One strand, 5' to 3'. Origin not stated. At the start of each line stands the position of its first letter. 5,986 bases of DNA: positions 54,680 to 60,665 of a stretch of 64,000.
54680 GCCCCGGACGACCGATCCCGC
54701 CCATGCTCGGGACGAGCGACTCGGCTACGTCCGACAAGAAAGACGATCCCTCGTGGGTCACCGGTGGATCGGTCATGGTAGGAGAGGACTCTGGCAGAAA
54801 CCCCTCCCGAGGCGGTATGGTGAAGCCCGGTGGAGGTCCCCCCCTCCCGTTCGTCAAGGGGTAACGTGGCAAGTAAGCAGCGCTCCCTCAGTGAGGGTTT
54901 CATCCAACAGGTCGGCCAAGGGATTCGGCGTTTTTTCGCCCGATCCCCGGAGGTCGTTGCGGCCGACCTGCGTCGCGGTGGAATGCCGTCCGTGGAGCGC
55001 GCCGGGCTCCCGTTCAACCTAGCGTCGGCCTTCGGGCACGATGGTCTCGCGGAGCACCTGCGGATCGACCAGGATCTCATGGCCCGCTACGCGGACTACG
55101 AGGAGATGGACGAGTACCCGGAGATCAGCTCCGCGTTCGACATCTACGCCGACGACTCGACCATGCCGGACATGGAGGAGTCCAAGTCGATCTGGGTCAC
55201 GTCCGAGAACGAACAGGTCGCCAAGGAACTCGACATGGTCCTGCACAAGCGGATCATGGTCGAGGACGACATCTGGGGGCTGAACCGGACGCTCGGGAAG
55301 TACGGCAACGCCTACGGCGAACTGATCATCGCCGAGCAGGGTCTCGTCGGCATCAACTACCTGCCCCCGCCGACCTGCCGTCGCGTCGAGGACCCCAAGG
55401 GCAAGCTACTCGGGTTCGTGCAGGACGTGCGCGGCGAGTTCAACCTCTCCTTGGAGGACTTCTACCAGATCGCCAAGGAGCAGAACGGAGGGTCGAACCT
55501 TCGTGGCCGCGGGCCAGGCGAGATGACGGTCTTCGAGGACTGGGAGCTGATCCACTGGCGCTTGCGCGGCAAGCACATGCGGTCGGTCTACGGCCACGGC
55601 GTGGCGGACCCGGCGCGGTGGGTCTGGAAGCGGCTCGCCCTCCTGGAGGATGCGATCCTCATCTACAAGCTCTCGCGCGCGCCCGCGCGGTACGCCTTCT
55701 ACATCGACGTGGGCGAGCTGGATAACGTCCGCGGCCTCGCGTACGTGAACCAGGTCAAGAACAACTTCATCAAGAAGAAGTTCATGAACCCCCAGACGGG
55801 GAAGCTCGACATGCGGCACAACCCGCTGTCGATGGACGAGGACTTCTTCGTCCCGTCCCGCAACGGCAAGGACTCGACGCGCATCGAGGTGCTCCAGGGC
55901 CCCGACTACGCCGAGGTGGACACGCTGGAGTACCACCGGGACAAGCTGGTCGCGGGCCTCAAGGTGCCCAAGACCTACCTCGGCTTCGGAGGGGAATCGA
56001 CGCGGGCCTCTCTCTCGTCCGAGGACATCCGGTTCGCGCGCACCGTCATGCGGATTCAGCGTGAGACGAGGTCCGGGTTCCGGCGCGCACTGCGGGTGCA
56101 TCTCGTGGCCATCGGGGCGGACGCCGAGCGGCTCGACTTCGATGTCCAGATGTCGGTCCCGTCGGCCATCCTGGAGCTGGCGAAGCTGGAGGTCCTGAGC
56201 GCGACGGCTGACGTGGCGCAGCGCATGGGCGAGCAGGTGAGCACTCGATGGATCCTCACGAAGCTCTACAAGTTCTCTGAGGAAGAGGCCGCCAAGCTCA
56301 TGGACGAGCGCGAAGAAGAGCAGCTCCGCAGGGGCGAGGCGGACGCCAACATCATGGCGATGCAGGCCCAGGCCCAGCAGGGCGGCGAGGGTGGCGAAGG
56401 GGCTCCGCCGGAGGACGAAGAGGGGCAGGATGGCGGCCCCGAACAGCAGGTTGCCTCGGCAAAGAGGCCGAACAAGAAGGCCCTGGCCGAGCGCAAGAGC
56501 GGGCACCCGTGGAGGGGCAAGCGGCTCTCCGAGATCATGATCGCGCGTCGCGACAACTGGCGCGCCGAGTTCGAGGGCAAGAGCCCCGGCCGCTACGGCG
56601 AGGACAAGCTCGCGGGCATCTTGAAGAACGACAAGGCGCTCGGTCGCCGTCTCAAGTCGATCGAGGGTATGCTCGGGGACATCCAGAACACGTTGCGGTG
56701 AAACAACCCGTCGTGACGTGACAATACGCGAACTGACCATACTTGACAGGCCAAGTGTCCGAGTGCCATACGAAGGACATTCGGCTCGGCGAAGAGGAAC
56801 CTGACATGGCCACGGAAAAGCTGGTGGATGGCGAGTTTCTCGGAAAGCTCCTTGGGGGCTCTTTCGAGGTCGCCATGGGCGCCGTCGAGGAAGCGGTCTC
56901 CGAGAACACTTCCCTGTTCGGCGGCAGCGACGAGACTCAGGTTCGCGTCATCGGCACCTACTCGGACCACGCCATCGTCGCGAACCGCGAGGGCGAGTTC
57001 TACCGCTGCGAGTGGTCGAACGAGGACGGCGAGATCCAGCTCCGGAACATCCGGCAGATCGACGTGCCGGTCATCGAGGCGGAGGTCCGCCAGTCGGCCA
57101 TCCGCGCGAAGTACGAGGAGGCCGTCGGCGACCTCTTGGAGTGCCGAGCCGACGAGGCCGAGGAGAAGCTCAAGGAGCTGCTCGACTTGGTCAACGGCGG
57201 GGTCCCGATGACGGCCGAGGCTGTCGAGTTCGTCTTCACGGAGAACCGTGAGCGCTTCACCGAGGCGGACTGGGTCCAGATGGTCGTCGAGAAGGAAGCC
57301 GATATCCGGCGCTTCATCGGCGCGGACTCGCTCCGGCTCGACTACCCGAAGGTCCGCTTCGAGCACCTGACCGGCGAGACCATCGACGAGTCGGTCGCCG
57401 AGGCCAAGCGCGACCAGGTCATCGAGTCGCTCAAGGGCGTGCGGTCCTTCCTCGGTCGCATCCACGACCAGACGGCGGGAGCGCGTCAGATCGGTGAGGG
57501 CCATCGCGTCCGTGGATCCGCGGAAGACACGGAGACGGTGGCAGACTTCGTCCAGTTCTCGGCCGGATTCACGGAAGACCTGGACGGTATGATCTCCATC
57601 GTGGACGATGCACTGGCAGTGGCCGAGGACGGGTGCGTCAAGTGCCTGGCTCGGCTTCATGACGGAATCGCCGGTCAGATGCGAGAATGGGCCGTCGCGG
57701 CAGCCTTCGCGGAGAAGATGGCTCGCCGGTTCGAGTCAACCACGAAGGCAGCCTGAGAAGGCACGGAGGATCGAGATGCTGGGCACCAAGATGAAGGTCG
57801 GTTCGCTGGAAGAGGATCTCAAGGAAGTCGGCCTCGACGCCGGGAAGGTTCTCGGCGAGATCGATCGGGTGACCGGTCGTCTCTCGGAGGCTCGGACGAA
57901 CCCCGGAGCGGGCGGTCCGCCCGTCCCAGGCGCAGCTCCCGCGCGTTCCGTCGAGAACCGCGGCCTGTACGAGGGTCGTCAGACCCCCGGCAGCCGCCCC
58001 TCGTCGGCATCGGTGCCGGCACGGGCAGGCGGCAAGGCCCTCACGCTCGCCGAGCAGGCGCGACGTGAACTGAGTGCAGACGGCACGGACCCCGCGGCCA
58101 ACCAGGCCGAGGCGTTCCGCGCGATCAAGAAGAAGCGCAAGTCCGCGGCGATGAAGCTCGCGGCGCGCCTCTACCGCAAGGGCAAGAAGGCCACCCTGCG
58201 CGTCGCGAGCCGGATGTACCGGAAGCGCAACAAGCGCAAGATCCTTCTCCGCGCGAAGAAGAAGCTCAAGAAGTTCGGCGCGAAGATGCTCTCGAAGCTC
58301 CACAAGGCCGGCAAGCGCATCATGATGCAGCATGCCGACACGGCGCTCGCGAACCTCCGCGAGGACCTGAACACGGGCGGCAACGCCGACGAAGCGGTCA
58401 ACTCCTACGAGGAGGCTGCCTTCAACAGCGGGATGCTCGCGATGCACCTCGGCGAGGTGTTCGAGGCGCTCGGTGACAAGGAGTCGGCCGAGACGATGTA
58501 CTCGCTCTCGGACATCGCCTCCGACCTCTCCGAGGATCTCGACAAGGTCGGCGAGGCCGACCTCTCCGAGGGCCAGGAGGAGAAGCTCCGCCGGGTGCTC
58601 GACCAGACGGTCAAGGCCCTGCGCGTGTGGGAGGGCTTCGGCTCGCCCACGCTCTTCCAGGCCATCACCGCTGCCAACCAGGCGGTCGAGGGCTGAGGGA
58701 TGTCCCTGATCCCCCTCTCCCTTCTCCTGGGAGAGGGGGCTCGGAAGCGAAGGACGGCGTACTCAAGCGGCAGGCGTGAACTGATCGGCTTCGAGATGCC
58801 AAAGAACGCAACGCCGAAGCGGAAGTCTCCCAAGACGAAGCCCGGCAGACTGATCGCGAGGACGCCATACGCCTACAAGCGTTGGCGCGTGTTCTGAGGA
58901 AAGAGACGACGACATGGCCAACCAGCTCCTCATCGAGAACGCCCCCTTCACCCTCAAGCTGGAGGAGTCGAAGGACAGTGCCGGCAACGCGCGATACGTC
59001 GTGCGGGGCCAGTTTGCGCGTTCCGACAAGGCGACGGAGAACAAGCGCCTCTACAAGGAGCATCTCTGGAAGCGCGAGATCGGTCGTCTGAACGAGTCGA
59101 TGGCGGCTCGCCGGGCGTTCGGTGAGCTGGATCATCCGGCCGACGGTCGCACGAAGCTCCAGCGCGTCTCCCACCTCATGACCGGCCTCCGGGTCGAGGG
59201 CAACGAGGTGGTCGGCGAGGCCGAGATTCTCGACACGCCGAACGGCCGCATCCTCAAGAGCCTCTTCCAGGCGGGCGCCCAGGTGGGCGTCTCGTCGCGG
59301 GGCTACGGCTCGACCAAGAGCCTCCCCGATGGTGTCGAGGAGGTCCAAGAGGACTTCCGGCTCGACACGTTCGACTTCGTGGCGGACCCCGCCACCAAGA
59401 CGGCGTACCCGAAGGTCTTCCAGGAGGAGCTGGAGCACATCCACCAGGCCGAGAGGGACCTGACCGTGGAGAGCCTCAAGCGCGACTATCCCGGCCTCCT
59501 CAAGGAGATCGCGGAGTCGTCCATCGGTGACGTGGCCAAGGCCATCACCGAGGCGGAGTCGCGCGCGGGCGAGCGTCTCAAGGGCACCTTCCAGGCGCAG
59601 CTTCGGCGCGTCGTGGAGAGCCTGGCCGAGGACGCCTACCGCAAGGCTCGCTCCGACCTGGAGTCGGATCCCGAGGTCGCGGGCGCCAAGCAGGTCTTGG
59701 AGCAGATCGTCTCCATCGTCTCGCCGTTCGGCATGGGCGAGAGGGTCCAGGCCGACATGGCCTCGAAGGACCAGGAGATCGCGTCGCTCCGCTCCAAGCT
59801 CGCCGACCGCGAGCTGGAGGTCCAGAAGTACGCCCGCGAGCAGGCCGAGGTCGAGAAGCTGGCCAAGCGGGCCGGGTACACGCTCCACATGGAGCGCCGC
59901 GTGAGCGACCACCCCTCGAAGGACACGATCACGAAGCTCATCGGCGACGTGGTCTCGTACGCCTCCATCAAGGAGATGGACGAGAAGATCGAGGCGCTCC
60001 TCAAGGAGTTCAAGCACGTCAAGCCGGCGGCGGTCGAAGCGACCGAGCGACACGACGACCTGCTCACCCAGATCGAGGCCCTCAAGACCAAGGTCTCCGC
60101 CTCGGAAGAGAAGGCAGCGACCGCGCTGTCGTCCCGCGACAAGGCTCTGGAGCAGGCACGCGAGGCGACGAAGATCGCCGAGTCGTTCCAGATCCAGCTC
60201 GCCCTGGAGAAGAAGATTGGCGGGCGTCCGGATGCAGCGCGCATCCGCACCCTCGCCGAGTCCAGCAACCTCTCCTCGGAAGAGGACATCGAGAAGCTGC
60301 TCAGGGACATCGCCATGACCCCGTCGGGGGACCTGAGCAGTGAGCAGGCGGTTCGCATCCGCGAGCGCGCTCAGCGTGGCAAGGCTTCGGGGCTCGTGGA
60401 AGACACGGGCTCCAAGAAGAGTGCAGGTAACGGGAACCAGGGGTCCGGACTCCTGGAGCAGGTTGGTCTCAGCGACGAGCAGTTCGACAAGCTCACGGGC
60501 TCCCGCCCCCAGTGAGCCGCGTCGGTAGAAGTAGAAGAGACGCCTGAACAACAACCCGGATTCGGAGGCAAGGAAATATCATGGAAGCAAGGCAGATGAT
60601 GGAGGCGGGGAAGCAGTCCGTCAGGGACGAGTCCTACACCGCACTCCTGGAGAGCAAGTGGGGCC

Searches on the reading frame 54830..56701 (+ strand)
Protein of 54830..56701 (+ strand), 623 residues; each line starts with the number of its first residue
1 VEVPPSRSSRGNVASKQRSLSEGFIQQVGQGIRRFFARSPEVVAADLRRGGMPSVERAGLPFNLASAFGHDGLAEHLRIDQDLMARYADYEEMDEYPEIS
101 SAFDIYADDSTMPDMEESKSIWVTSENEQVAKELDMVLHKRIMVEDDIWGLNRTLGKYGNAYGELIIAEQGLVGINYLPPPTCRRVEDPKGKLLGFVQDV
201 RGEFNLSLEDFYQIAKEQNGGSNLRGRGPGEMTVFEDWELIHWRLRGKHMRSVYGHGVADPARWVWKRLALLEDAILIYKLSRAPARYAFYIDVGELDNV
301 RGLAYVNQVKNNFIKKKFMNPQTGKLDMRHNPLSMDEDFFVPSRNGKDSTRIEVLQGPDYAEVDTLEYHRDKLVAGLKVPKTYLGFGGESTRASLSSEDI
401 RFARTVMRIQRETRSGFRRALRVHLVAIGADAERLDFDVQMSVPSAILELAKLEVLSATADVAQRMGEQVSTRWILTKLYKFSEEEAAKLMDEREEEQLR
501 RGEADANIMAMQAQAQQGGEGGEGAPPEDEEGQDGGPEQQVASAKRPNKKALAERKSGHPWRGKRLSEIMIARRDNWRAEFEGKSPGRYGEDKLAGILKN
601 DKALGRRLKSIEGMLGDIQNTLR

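Call 7: search_protein_families(library=phrogs, proteins=[window:54830-56701:+], max_evalue=0.0001)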
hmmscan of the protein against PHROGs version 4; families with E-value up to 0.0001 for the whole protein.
window:54830-56701:+ (623 aa): 3 families
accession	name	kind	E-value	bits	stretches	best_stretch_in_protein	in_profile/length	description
phrog_213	-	head and packaging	6.9e-58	197.5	1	85-521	62-521/528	portal protein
phrog_104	-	head and packaging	7.3e-08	32.5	1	365-559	337-535/550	portal protein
phrog_9232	-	head and packaging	3.4e-05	23.9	1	364-432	308-378/502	portal protein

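Call 28: search_dna_similar(query=window:54830-56701:+, collection=phages, mode=protein, max_rows=15)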
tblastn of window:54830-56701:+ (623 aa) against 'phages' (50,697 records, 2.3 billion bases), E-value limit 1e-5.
Records with a match: 2569; places in all: 2569; records where one place covers at least 80% of the query: 0.
Best place of each record, by identity: <60% 2569.
By first word of the organism name: Escherichia 666; Synechococcus 382; Klebsiella 328; Salmonella 202; Vibrio 134; Shigella 89; Aeromonas 80; Acinetobacter 71; Cyanophage 62; Enterobacter 58; and 61 more.
By host as written in the record: - 460; Escherichia coli 277; Klebsiella pneumoniae 114; Synechococcus 107; Synechococcus sp. 41; Escherichia coli O157:H7 38; Salmonella enterica 29; Synechococcus sp. WH7803 28; and 571 more.
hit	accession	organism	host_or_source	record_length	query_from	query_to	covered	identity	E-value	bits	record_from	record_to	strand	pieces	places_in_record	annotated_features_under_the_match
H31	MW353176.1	Flavobacterium phage vB_FspM_immuto_3-5A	Flavobacterium sp. LMO8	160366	87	490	65%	33.6%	5e-58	217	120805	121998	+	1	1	capsid assembly protein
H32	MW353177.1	Flavobacterium phage vB_FspM_immuto_13-6C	Flavobacterium sp. LMO8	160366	87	490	65%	33.6%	5e-58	217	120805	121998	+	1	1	capsid assembly protein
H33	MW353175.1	Flavobacterium phage vB_FspM_immuto_2-6A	Flavobacterium sp. LMO8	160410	87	490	65%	33.6%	5e-58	217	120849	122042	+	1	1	capsid assembly protein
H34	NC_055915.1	Flavobacterium phage vB_FspM_immuto_2-6A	Flavobacterium sp. LMO8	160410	87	490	65%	33.6%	5e-58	217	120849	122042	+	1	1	capsid assembly protein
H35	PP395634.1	Microcystis phage Mel-JY01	Microcystis elabens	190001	87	487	64%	32.3%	4e-53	202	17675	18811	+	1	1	hypothetical protein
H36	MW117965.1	Synechococcus phage S-H38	Synechococcus sp. MW02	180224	38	509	76%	24.2%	5e-18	95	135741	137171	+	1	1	portal vertex protein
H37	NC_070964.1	Synechococcus phage S-H38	Synechococcus sp. MW02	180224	38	509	76%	24.2%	5e-18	95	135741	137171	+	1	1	portal protein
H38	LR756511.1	uncultured phage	metagenomic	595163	116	491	60%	29.9%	6e-39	160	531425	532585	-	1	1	record has no annotation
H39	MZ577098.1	Methylophilales phage Melnitz-3 EXVC039M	Methylophilales_sp._H5P1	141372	65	498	70%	25.4%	5e-20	101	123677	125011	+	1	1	capsid assembly protein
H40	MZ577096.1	Methylophilales phage Melnitz-2 EXVC040M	Methylophilales_sp._H5P1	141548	65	498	70%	25.4%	5e-20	101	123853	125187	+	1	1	capsid assembly protein/portal protein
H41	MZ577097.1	Methylophilales phage Melnitz EXVC044M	Methylophilales_sp._H5P1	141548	65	498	70%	25.4%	5e-20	101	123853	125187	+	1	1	capsid assembly protein/portal protein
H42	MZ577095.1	Methylophilales phage Melnitz-1 EXVC043M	Methylophilales_sp._H5P1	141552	65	498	70%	25.4%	5e-20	101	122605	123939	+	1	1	hypothetical protein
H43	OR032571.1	Synechococcus phage DSL-LC02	Synechococcus sp.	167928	29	490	74%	23.4%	2e-17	93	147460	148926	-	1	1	portal protein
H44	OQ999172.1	Listeria phage LIS04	Listeria innocua ATCC 51742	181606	84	499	67%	26.0%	1e-25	119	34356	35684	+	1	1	portal vertex protein of head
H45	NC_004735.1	Rhodothermus phage RM378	Rhodothermus marinus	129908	51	479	69%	25.1%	2e-26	121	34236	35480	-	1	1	20: portal protein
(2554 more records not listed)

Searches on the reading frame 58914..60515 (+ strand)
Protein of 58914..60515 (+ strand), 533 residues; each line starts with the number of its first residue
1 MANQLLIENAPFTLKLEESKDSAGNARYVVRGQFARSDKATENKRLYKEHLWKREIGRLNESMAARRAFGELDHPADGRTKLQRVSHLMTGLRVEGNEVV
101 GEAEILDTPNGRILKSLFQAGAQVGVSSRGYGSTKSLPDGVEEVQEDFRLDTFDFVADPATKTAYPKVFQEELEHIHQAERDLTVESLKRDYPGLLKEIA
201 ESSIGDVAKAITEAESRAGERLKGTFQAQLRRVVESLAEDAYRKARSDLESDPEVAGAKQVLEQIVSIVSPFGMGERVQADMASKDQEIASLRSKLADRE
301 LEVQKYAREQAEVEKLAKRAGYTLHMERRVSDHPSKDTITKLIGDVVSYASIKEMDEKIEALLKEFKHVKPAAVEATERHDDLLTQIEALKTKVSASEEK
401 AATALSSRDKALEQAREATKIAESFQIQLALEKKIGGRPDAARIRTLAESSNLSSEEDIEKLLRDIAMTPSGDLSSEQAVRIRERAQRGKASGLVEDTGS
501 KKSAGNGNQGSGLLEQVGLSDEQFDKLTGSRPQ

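Call 76: search_protein_families(library=pfam, proteins=[window:58914-60515:+], max_evalue=0.001)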
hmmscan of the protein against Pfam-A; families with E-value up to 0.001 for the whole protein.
window:58914-60515:+ (533 aa): 1 family
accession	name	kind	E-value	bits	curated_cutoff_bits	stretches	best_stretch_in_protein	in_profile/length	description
PF03420.18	Peptidase_S77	-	2.2e-18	66.9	27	1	17-167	33-189/198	Prohead core protein serine protease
